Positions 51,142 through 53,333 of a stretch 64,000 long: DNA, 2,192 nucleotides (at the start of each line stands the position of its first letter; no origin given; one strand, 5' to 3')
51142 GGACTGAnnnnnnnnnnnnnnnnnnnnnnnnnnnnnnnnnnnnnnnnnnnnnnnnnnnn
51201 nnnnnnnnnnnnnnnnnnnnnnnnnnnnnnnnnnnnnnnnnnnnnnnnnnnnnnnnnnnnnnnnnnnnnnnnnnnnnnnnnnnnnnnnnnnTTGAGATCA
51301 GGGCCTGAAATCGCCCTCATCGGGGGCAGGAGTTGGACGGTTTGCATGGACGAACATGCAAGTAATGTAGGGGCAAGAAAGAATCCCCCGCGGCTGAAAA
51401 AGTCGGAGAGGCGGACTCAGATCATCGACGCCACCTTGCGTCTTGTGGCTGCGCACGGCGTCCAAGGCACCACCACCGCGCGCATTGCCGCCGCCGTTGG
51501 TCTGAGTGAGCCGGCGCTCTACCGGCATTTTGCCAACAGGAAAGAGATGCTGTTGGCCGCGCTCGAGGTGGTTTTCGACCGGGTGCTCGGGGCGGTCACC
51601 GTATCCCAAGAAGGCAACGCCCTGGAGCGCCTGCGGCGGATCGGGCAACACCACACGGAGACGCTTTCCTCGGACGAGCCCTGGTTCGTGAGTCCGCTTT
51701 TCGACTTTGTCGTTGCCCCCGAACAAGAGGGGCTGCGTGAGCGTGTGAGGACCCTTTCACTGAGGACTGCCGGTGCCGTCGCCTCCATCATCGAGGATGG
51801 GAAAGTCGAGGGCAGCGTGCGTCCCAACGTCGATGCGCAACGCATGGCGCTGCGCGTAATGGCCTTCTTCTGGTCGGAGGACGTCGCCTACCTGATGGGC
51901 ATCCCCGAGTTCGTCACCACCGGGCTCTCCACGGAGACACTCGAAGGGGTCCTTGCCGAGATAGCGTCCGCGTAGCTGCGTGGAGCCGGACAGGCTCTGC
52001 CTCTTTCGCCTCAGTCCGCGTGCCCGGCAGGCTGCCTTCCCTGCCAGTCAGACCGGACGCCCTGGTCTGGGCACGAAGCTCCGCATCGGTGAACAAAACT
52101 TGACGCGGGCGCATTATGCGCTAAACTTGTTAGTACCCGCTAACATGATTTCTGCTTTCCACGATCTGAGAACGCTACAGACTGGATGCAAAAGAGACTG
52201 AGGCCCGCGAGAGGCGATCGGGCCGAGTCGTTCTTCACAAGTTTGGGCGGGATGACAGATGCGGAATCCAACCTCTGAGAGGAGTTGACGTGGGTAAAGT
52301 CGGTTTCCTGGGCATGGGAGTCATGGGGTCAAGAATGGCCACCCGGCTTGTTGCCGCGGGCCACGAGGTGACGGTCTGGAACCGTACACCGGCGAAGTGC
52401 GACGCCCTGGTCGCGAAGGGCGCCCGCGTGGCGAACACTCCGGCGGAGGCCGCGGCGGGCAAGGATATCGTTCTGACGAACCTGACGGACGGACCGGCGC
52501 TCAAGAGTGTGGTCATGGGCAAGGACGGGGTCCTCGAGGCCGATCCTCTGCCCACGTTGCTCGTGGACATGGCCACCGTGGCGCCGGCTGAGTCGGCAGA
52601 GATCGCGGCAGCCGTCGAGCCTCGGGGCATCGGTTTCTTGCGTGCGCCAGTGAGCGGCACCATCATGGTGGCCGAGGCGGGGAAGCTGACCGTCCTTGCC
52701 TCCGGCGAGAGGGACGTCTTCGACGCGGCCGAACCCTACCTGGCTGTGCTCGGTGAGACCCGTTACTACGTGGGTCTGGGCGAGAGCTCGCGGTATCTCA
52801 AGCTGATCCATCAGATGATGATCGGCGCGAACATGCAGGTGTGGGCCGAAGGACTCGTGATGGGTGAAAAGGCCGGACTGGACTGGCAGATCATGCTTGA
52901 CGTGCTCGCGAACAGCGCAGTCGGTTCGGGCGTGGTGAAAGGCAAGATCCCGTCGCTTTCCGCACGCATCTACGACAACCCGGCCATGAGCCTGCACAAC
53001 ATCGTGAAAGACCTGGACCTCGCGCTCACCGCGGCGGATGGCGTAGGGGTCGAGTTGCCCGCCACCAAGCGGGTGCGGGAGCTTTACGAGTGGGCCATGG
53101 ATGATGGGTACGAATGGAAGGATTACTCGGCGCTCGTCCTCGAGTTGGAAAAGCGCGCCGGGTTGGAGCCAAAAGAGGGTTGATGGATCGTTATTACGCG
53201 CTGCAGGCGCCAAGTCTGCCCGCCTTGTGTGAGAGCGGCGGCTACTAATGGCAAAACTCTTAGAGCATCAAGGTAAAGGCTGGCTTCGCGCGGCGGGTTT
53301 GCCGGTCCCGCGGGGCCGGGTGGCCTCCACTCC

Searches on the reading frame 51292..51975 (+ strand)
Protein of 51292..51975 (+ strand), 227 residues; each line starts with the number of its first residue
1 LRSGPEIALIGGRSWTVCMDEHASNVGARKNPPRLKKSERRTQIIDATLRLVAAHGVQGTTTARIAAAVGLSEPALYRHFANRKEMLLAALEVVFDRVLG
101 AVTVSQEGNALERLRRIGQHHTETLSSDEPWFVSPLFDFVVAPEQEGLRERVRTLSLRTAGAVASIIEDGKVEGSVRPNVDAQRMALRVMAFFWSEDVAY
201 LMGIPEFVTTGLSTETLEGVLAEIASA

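Call 5: search_protein_families(library=pfam, proteins=[window:51292-51975:+], max_evalue=0.01)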
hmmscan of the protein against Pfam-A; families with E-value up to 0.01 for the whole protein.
window:51292-51975:+ (227 aa): 3 families
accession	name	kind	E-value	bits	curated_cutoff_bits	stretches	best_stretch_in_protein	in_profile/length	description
PF00440.29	TetR_N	-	1.9e-14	53.6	24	1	44-90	1-47/47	Bacterial regulatory proteins, tetR family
PF16925.10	TetR_C_13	-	0.0016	19.3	27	1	145-192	38-85/109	Tetracyclin repressor-like, C-terminal domain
PF13977.11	TetR_C_6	-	0.0045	17.6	27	0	141-192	32-82/115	BetI-type transcriptional repressor, C-terminal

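Call 12: search_protein_families(library=ncbifam, proteins=[window:51292-51975:+], max_evalue=0.001)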
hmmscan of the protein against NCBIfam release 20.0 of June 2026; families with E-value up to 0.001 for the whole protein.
window:51292-51975:+ (227 aa): 16 families
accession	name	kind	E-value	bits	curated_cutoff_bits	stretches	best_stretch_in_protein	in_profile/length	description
NF007015.0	PRK09480.1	equivalog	1.9e-16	60.2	120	1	34-192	5-164/197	nucleoid occlusion factor SlmA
NF050111.1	TransRegSACE7040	equivalog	4.2e-13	49.6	250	1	39-121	1-85/186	SACE_7040 family transcriptional regulator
NF041196.1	ScbR_bind_reg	equivalog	1.6e-10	41.5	150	1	41-193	8-158/191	ScbR family autoregulator-binding transcription factor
NF053878.1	FATransRegFadRBac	equivalog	6.4e-10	39.1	200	1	38-186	2-149/190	fatty acid metabolism transcriptional regulator FadR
NF011572.0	PRK14996.1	equivalog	1.4e-09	38.1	144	1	35-213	4-179/192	TetR family transcriptional regulator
NF001978.0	PRK00767.1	equivalog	3.8e-09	36.6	118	1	39-107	9-77/197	transcriptional regulator BetI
NF053731.1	TransRegFasRMycb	equivalog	4.6e-09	36.4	330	1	31-106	3-78/199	HTH-type transcriptional activator FasR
NF007949.0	PRK10668.1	equivalog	1e-08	34.9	271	1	36-92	8-64/216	multidrug efflux transporter transcriptional repressor AcrR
NF010319.1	PRK13756.1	equivalog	1.1e-08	35.2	265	1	41-93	4-56/199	tetracycline resistance transcriptional repressor TetR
TIGR03384.1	betaine_BetI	equivalog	1.1e-08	35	201.3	1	37-105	6-74/189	choline-binding transcriptional repressor BetI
NF033703.1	transcr_KstR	equivalog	1.4e-06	28.1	280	1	38-128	6-98/185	cholesterol catabolism transcriptional regulator KstR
TIGR03613.1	RutR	equivalog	3.2e-06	27.1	368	1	38-104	7-73/202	pyrimidine utilization regulatory protein R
NF051852.1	efflux_TF_MtrR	exception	8.5e-06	25.7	280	1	40-127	11-101/205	multidrug efflux system transcriptional repressor MtrR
NF007430.0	PRK09975.1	equivalog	1.5e-05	24.3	274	1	40-87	12-59/220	acrEF/envCD operon transcriptional regulator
TIGR03968.1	mycofact_TetR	equivalog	8.7e-05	22.2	224.9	1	37-87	7-57/190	mycofactocin system transcriptional regulator MftR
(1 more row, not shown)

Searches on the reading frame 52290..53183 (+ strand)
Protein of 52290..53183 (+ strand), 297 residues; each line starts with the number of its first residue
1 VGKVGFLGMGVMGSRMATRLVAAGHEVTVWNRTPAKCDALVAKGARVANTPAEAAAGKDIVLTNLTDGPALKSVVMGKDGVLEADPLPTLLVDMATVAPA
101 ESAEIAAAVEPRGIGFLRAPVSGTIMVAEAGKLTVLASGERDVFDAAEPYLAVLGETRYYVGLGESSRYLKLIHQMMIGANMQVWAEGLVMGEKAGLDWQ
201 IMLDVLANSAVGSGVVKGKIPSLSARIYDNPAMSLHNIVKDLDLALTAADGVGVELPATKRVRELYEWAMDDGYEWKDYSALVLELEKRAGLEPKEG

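Call 5: search_protein_families(library=pfam, proteins=[window:52290-53183:+], max_evalue=0.01)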
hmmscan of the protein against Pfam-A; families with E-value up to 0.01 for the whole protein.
window:52290-53183:+ (297 aa): 10 families
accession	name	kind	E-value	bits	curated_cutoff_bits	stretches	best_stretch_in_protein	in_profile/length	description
PF03446.21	NAD_binding_2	-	3.5e-44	151.1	21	1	3-162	1-161/161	NAD binding domain of 6-phosphogluconate dehydrogenase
PF14833.11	NAD_binding_11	-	1.2e-22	80.8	30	1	170-283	6-119/122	NAD-binding of NADP-dependent 3-hydroxyisobutyrate dehydrogenase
PF03807.23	F420_oxidored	-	1.3e-09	38.9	21.6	1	3-62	1-64/94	NADP oxidoreductase coenzyme F420-dependent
PF02558.23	ApbA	-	6.6e-07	29.5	22.2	1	5-53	2-49/150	Ketopantoate reductase PanE/ApbA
PF02826.25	2-Hacid_dh_C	-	1.5e-06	28.1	25.1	1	3-67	38-101/178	D-isomer specific 2-hydroxyacid dehydrogenase, NAD binding domain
PF01488.26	Shikimate_DH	-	6.1e-05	23.6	24.3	1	3-66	14-84/138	Shikimate / quinate 5-dehydrogenase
PF03435.24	Sacchrp_dh_NADP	-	0.00018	22.3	25.1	1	4-60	1-61/129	Saccharopine dehydrogenase NADP binding domain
PF02737.24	3HCDH_N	-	0.0003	21.2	22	1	3-83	1-84/180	3-hydroxyacyl-CoA dehydrogenase, NAD binding domain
PF01210.29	NAD_Gly3P_dh_N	-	0.001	19.5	23.1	1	3-43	1-41/158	NAD-dependent glycerol-3-phosphate dehydrogenase N-terminus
PF02254.24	TrkA_N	-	0.0085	16.8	23.8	0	7-49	4-46/116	TrkA-N domain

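Call 12: search_protein_families(library=ncbifam, proteins=[window:52290-53183:+], max_evalue=0.001)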
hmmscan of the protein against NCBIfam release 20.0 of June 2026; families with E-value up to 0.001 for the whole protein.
window:52290-53183:+ (297 aa): 14 families
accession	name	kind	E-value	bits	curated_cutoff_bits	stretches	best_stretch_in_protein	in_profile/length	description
TIGR01505.1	tartro_sem_red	equivalog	3.9e-60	203.5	340.75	1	3-291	1-288/291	2-hydroxy-3-oxopropionate reductase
NF008592.0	PRK11559.1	equivalog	5e-59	200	397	1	3-293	4-293/296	2-hydroxy-3-oxopropionate reductase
TIGR01692.1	HIBADH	equivalog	1.2e-49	169.2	291.6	1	6-283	1-284/288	3-hydroxyisobutyrate dehydrogenase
NF012005.0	PRK15461.1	equivalog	1.5e-48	165.5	348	1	1-293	1-293/298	sulfolactaldehyde 3-reductase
NF043037.1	ThreonDh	equivalog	6.1e-43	147.3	350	1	3-283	4-284/297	L-threonate dehydrogenase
NF011633.0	PRK15059.1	equivalog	4.3e-39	134.4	451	1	3-289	2-286/292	2-hydroxy-3-oxopropionate reductase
NF007161.0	PRK09599.1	subfamily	1.8e-16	60.3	271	1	3-198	2-201/302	NADP-dependent phosphogluconate dehydrogenase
TIGR00872.1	gnd_rel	equivalog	1.1e-12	47.8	297.2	1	3-202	2-202/299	phosphogluconate dehydrogenase (NAD(+)-dependent, decarboxylating)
NF006765.0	PRK09287.1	equivalog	9.3e-11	41.2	413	1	3-206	5-219/476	NADP-dependent phosphogluconate dehydrogenase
TIGR00873.1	gnd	equivalog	9.4e-11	41.2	426.7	1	4-206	2-215/467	decarboxylating NADP(+)-dependent phosphogluconate dehydrogenase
NF000942.0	PRK00094.1-4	subfamily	0.00024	20.4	257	1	3-49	4-50/334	NAD(P)H-dependent glycerol-3-phosphate dehydrogenase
NF006409.0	PRK08655.1-3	equivalog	0.00041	20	310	1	8-62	8-62/290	prephenate dehydrogenase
NF004783.0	PRK06129.1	equivalog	0.00089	18.7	347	0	2-56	3-57/315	3-hydroxyacyl-CoA dehydrogenase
TIGR00745.1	apbA_panE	subfamily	0.00093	18.6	141.35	0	4-49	2-46/305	2-dehydropantoate 2-reductase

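Call 49: search_solved_structures(query=window:52290-53183:+, max_evalue=1e-20)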
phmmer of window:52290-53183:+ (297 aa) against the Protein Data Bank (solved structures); distinct sequences matched with E-value up to 1e-20: 27.
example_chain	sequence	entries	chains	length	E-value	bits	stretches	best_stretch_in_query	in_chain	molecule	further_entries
3pdu_A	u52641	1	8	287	4.8e-51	177.1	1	3-286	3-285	3-hydroxyisobutyrate dehydrogenase family protein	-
3pef_A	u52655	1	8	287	1.5e-50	175.5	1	3-284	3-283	6-phosphogluconate dehydrogenase, NAD-binding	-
3doj_A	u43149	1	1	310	2.8e-50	174.6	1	2-283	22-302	Dehydrogenase-like protein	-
2uyy_A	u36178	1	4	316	5.5e-45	157.2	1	3-271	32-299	N-PAC PROTEIN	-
1vpd_A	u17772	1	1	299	1.4e-43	152.6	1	3-293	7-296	TARTRONATE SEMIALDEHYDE REDUCTASE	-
3cky_A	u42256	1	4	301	3.2e-41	144.9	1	3-293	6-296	2-hydroxymethyl glutarate dehydrogenase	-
3w6u_A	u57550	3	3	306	3.1e-39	138.3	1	3-274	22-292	6-phosphogluconate dehydrogenase, NAD-binding protein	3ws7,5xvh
3w6z_A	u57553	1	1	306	2.4e-38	135.5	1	3-274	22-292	6-phosphogluconate dehydrogenase, NAD-binding protein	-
1yb4_A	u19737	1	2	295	3.4e-37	131.7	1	3-290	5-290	tartronic semialdehyde reductase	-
4dll_A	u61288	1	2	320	3.5e-37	131.6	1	3-292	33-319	2-hydroxy-3-oxopropionate reductase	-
6sm7_A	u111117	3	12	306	7.7e-34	120.6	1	2-294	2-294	3-sulfolactaldehyde reductase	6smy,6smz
9rb2_A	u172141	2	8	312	1.6e-31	113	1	1-291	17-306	Probable oxidoreductase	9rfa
3q3c_A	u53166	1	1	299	2.4e-31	112.5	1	2-282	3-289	Probable 3-hydroxyisobutyrate dehydrogenase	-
3obb_A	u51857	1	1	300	2.4e-31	112.4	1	2-282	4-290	Probable 3-hydroxyisobutyrate dehydrogenase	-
9k2j_A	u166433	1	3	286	7.6e-31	110.8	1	3-282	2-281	3-hydroxyisobutyrate dehydrogenase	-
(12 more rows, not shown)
